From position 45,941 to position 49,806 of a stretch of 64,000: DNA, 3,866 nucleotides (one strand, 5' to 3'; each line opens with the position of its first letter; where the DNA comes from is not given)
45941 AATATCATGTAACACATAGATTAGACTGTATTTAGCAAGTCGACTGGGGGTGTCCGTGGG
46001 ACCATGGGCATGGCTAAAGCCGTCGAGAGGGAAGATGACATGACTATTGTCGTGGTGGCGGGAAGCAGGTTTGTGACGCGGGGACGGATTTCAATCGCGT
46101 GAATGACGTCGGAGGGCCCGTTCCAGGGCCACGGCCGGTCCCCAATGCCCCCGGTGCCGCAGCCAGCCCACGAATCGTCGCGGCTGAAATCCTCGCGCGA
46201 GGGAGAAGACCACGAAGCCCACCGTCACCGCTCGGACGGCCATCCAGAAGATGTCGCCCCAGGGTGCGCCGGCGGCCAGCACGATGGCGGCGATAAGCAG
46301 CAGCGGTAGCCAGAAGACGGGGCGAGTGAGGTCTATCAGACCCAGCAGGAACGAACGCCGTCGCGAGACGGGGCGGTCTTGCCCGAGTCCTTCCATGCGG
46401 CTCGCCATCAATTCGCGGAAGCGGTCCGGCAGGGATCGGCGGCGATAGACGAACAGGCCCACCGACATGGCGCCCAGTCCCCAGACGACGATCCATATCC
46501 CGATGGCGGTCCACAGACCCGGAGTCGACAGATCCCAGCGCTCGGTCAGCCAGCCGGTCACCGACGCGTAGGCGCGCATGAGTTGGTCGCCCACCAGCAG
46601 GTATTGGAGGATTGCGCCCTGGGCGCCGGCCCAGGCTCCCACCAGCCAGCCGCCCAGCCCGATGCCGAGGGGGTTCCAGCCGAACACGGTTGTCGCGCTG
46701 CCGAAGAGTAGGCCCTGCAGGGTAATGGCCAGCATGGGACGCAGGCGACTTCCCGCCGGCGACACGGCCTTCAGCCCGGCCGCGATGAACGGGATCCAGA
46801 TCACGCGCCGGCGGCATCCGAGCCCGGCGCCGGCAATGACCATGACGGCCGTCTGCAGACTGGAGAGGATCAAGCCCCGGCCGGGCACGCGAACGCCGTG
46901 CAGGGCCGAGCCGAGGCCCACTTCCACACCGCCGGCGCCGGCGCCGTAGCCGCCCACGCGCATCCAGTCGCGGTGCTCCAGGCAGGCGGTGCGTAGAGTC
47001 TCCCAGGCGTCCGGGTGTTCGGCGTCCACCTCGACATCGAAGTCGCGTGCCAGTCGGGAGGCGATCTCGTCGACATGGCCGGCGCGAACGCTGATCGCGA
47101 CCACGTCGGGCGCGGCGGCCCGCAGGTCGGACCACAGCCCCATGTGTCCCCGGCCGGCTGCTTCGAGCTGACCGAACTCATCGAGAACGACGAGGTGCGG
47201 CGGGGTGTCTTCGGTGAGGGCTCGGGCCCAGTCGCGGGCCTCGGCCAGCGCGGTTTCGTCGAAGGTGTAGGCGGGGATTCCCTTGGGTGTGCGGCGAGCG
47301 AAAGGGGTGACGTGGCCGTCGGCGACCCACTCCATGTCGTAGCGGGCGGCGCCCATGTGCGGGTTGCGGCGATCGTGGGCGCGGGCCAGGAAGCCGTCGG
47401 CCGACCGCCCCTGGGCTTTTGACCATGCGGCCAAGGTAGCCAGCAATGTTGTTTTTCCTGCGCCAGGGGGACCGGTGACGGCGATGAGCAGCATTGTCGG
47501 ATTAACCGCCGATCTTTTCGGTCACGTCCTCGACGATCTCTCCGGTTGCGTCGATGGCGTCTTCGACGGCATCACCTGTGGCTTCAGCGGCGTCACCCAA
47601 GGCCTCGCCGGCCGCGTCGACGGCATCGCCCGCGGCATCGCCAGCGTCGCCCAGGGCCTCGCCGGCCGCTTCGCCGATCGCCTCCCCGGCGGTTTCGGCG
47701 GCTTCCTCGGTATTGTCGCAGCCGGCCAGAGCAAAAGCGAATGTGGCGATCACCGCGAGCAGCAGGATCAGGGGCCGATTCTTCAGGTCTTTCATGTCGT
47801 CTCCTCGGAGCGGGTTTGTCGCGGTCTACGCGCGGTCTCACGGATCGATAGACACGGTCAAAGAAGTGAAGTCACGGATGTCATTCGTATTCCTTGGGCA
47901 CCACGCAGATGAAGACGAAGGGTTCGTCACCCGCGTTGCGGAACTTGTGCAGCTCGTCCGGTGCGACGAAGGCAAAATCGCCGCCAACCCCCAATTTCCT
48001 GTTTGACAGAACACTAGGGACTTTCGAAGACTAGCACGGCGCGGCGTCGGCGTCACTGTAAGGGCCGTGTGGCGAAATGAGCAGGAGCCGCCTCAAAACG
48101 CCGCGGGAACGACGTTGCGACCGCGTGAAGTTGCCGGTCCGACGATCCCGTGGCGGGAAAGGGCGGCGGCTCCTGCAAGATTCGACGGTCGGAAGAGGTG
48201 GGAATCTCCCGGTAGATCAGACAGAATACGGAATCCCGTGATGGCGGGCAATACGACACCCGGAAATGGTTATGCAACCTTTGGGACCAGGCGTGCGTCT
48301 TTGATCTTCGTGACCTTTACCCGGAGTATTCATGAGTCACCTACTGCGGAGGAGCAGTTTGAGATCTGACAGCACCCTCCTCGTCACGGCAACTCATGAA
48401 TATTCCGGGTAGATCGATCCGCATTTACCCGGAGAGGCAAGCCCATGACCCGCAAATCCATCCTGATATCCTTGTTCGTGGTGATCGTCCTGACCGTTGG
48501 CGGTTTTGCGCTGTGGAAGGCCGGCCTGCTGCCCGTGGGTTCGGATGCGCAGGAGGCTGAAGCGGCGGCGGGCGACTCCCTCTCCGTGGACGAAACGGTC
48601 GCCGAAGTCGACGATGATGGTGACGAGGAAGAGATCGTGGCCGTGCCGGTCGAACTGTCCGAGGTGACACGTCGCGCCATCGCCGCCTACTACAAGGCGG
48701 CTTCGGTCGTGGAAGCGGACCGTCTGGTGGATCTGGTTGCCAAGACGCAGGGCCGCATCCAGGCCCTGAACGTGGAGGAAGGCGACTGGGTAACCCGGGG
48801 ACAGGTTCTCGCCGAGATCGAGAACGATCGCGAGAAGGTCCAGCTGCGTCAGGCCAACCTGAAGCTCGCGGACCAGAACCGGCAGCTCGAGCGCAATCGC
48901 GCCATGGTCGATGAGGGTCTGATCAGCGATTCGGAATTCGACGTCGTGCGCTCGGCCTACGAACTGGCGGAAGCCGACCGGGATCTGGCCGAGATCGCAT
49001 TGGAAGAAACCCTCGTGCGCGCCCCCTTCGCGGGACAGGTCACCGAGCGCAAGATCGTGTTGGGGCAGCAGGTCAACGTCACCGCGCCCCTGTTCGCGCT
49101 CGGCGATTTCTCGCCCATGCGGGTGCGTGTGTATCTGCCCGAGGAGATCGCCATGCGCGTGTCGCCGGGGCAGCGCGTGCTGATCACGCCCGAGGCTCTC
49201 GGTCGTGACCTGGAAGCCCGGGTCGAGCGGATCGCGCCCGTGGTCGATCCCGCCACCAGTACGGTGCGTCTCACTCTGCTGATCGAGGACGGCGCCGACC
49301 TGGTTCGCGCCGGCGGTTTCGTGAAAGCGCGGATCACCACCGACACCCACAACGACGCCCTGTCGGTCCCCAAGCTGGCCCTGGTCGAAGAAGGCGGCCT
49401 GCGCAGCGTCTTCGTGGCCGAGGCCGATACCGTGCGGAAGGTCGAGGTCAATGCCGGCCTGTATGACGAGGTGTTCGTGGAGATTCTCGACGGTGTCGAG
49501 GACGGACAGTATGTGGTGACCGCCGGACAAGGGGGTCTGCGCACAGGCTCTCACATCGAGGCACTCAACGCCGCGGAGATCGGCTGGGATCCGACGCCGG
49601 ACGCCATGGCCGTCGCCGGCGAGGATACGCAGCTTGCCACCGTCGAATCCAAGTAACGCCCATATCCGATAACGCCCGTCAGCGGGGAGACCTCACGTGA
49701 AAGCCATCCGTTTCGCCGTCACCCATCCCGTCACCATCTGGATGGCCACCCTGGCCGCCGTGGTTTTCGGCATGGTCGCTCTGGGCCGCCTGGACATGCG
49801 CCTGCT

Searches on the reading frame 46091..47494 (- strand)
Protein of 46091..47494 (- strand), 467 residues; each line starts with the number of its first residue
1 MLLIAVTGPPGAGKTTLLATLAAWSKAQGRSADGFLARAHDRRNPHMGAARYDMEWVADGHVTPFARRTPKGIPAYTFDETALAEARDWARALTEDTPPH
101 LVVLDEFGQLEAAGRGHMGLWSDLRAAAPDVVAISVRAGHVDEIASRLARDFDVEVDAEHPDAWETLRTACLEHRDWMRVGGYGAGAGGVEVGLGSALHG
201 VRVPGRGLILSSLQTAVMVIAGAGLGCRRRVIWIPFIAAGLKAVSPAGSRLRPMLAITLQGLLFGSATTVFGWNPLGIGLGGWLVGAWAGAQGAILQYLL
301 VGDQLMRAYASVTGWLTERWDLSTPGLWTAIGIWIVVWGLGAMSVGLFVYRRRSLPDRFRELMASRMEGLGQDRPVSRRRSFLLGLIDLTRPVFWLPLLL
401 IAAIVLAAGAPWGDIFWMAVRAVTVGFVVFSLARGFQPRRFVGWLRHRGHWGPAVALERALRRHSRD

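Call 35: find_homologous_proteins(query=window:46091-47494:-, max_evalue=1e-20)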
Query window:46091-47494:- (467 aa): 123 proteins with E <= 1e-20 among 8000 candidates; the best 120 are listed.
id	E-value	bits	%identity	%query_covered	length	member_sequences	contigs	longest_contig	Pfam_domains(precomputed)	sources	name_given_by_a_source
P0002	0.0e+0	1043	100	100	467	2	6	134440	PF03266.22,PF10649.16,PF13481.13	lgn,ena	-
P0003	5.7e-263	891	84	100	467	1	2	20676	PF03266.22,PF13604.13,PF10649.16,PF13521.13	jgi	jgi:nucleoside-triphosphatase THEP1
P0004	1.7e-235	800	78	100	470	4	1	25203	PF03266.22,PF10649.16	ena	-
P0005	4.9e-234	796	76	100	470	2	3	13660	PF03266.22,PF10649.16,PF13671.13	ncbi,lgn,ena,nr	ncbi:DUF2478 domain-containing protein [bacterium]|nr:DUF2478 domain-containing protein [bacterium] 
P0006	5.0e-219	746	74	96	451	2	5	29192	-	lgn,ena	-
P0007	2.2e-208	711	70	100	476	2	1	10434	PF10649.16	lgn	-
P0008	6.8e-200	683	67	100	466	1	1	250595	PF03266.22,PF10649.16,PF13521.13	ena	-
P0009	4.9e-198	677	68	100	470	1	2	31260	PF03266.22,PF10649.16,PF13401.13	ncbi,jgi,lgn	-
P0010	3.3e-191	654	65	99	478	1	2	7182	PF03266.22,PF10649.16,PF13401.13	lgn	-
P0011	2.0e-190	652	65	100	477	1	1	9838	PF10649.16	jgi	jgi:nucleoside-triphosphatase THEP1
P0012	2.7e-190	651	65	99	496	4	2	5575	PF03266.22,PF10649.16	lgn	-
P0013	5.2e-187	641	64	100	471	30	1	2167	PF03266.22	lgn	-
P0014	5.4e-187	640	64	100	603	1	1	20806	PF03266.22,PF13401.13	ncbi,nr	ncbi:MAG: DUF2478 domain-containing protein [Candidatus Eisenbacteria bacterium]|nr:DUF2478 domain-c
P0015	4.4e-181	621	64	100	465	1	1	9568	PF03266.22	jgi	-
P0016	2.1e-168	579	59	100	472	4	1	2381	PF03266.22,PF13521.13,PF13401.13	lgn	-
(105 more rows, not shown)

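Call 36: find_encoding_contigs(protein=P0003, flank=7000, max_places=2)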
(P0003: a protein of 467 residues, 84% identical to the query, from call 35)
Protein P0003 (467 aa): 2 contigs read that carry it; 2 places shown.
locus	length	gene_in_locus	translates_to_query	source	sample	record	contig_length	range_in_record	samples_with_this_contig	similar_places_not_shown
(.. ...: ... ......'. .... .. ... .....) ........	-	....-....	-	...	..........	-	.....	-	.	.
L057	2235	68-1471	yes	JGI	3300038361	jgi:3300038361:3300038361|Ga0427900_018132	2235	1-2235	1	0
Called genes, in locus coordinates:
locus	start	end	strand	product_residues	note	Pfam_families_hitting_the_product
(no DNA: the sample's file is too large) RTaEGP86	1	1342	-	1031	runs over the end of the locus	PF00873:ACR_tran, PF03176:MMPL (weak), PF00873:ACR_tran, PF02355:SecD_SecF_C (weak)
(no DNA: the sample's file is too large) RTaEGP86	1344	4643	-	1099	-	PF00873:ACR_tran, PF03176:MMPL (faint), PF00873:ACR_tran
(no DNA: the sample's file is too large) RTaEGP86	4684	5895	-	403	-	PF25919:BSH_CusB (faint), PF00364:Biotin_lipoyl (faint), PF25917:BSH_RND, PF25973:BSH_CzcB, PF25954:Beta-barrel_RND_2 (weak), PF25975:CzcB_C (weak), PF25989:YknX_C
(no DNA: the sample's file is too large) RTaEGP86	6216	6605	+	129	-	PF02311:AraC_binding, PF07883:Cupin_2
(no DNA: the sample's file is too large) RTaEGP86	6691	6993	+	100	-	-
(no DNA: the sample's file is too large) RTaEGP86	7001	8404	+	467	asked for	PF03266:NTPase_1, PF10649:DUF2478, PF13521:AAA_28 (weak), PF13604:AAA_30 (weak)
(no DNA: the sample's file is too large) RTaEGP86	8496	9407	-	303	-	PF03783:CsgG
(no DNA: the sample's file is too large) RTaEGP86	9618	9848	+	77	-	?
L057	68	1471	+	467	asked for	PF03266:NTPase_1, PF10649:DUF2478, PF13521:AAA_28 (weak), PF13604:AAA_30 (weak)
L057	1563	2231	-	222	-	PF03783:CsgG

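Call 37: find_encoding_contigs(protein=P0004, flank=7000, max_places=2)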
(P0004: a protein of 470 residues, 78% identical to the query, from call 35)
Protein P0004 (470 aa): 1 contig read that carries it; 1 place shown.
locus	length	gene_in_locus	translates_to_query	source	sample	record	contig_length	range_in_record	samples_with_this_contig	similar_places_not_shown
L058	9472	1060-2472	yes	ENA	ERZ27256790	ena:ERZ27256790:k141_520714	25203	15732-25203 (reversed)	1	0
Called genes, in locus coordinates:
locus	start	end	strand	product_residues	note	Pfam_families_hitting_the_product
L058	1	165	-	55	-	?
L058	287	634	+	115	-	PF02041:Auxin_BP (weak), PF02311:AraC_binding, PF07883:Cupin_2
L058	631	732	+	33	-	-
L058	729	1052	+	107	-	-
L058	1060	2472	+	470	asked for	PF03266:NTPase_1, PF10649:DUF2478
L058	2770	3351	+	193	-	PF00132:Hexapep (weak), PF14602:Hexapep_2 (weak)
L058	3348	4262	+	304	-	-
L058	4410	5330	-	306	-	PF03783:CsgG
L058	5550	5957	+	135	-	PF10391:DNA_pol_lambd_f (faint), PF11731:Cdd1 (faint), PF14520:HHH_5 (faint), PF14229:DUF4332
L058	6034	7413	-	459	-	PF00111:Fer2 (weak), PF01799:Fer2_2, PF00941:FAD_binding_5, PF03450:CO_deh_flav_C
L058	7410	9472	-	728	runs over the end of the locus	PF01315:Ald_Xan_dh_C, PF02738:MoCoBD_1, PF20256:MoCoBD_2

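Call 38: find_encoding_contigs(protein=P0006, flank=7000, max_places=2)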
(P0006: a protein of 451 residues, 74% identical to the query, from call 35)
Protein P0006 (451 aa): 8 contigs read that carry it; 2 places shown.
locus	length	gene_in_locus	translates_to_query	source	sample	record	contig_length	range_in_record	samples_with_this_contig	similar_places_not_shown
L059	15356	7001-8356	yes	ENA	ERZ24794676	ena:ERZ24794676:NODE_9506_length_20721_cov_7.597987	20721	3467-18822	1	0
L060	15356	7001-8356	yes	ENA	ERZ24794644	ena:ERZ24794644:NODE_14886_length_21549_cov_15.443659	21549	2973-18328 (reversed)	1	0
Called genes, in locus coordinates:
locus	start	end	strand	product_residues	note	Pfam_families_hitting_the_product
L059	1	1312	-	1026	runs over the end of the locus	PF00873:ACR_tran, PF03176:MMPL (weak), PF00873:ACR_tran, PF02355:SecD_SecF_C (weak)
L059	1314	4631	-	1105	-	PF00873:ACR_tran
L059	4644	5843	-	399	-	PF25917:BSH_RND, PF25919:BSH_CusB (weak), PF25973:BSH_CzcB, PF25984:BSH_YknX (faint), PF25954:Beta-barrel_RND_2 (weak), PF25975:CzcB_C (faint), PF25989:YknX_C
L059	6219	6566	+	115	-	PF02311:AraC_binding, PF05899:Cupin_3 (weak), PF07883:Cupin_2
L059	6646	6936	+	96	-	-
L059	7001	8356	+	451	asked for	-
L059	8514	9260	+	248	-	PF00132:Hexapep (weak), PF14602:Hexapep_2 (weak)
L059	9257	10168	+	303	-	-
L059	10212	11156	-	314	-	PF03783:CsgG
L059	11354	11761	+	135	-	PF10391:DNA_pol_lambd_f (faint), PF11731:Cdd1 (faint), PF14520:HHH_5 (weak), PF14229:DUF4332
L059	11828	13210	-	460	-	PF00111:Fer2, PF01799:Fer2_2, PF00941:FAD_binding_5, PF01565:FAD_binding_4 (faint), PF03450:CO_deh_flav_C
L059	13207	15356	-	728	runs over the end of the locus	PF01315:Ald_Xan_dh_C, PF02738:MoCoBD_1, PF20256:MoCoBD_2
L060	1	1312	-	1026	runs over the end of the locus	PF00873:ACR_tran, PF03176:MMPL (weak), PF00873:ACR_tran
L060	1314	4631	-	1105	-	PF00873:ACR_tran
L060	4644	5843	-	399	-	PF25917:BSH_RND, PF25919:BSH_CusB (weak), PF25973:BSH_CzcB, PF25984:BSH_YknX (faint), PF25954:Beta-barrel_RND_2 (weak), PF25975:CzcB_C (weak), PF25989:YknX_C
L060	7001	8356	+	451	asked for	-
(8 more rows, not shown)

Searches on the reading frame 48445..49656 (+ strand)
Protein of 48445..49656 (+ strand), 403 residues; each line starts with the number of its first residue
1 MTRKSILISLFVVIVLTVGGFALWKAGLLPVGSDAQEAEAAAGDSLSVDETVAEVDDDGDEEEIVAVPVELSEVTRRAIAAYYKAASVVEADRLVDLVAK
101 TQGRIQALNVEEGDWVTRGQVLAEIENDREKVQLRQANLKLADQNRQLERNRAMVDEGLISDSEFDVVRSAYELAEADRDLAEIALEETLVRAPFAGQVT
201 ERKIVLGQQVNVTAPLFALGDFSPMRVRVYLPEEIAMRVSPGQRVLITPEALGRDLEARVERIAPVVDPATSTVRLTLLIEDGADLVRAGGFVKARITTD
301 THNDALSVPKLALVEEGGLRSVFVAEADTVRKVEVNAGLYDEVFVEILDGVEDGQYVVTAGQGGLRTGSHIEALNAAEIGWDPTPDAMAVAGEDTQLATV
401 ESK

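Call 9: find_encoding_contigs(protein=window:48445-49656:+, flank=10000, max_places=10)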
Protein window:48445-49656:+ (403 aa): 20 contigs read that carry it; 7 places shown.
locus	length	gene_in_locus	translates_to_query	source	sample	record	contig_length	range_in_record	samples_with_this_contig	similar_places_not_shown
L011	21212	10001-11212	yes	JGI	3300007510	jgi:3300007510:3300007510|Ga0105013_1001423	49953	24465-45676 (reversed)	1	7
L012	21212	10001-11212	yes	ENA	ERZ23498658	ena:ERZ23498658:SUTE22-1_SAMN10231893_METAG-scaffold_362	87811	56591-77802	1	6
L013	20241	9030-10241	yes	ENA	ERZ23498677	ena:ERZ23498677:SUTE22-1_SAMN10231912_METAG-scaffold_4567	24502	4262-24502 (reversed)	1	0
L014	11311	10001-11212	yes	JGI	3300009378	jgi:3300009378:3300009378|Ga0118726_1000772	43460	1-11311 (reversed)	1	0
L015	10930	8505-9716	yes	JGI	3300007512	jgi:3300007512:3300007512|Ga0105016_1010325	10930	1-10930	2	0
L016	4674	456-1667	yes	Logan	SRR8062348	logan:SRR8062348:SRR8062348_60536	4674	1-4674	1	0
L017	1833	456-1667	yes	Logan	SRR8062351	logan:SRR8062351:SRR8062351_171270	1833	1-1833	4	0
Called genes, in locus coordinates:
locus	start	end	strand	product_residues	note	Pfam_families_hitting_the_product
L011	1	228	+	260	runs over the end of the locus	PF00941:FAD_binding_5, PF03450:CO_deh_flav_C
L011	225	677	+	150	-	PF00111:Fer2, PF01799:Fer2_2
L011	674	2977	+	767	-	PF01315:Ald_Xan_dh_C, PF02738:MoCoBD_1, PF20256:MoCoBD_2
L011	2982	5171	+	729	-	PF01315:Ald_Xan_dh_C, PF02738:MoCoBD_1, PF20256:MoCoBD_2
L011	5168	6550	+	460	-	PF00111:Fer2 (weak), PF01799:Fer2_2, PF00941:FAD_binding_5, PF03450:CO_deh_flav_C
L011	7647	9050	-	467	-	PF03266:NTPase_1, PF10649:DUF2478, PF13481:AAA_25 (weak)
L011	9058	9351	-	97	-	-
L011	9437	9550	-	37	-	PF07883:Cupin_2 (weak)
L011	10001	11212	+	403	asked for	PF00364:Biotin_lipoyl (faint), PF25919:BSH_CusB (faint), PF25917:BSH_RND, PF25973:BSH_CzcB, PF25984:BSH_YknX (faint), PF25954:Beta-barrel_RND_2 (weak), PF25975:CzcB_C (weak), PF25989:YknX_C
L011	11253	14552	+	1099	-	PF00873:ACR_tran, PF03176:MMPL (faint), PF00873:ACR_tran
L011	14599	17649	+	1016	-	PF00873:ACR_tran, PF03176:MMPL, PF00873:ACR_tran, PF02355:SecD_SecF_C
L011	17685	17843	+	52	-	-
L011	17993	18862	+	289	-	PF03372:Exo_endo_phos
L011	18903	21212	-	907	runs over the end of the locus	PF01074:Glyco_hydro_38N, PF09261:Alpha-mann_mid, PF07748:Glyco_hydro_38C, PF17677:Glyco_hydro38C2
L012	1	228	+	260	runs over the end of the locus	PF00941:FAD_binding_5, PF03450:CO_deh_flav_C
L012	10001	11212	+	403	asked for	PF00364:Biotin_lipoyl (faint), PF25919:BSH_CusB (faint), PF25917:BSH_RND, PF25973:BSH_CzcB, PF25984:BSH_YknX (faint), PF25954:Beta-barrel_RND_2 (weak), PF25975:CzcB_C (weak), PF25989:YknX_C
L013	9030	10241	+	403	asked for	PF00364:Biotin_lipoyl (faint), PF25919:BSH_CusB (faint), PF25917:BSH_RND, PF25973:BSH_CzcB, PF25984:BSH_YknX (faint), PF25954:Beta-barrel_RND_2 (weak), PF25975:CzcB_C (weak), PF25989:YknX_C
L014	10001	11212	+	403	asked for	PF00364:Biotin_lipoyl (faint), PF25919:BSH_CusB (faint), PF25917:BSH_RND, PF25973:BSH_CzcB, PF25984:BSH_YknX (faint), PF25954:Beta-barrel_RND_2 (weak), PF25975:CzcB_C (weak), PF25989:YknX_C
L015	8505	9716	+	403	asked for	PF00364:Biotin_lipoyl (faint), PF25919:BSH_CusB (faint), PF25917:BSH_RND, PF25973:BSH_CzcB, PF25984:BSH_YknX (faint), PF25954:Beta-barrel_RND_2 (weak), PF25975:CzcB_C (weak), PF25989:YknX_C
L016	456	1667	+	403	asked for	PF00364:Biotin_lipoyl (faint), PF25919:BSH_CusB (faint), PF25917:BSH_RND, PF25973:BSH_CzcB, PF25984:BSH_YknX (faint), PF25954:Beta-barrel_RND_2 (weak), PF25975:CzcB_C (weak), PF25989:YknX_C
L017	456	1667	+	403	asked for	PF00364:Biotin_lipoyl (faint), PF25919:BSH_CusB (faint), PF25917:BSH_RND, PF25973:BSH_CzcB, PF25984:BSH_YknX (faint), PF25954:Beta-barrel_RND_2 (weak), PF25975:CzcB_C (weak), PF25989:YknX_C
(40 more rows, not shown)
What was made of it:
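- An HNH-type ORF lies inside the interval (call 9).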
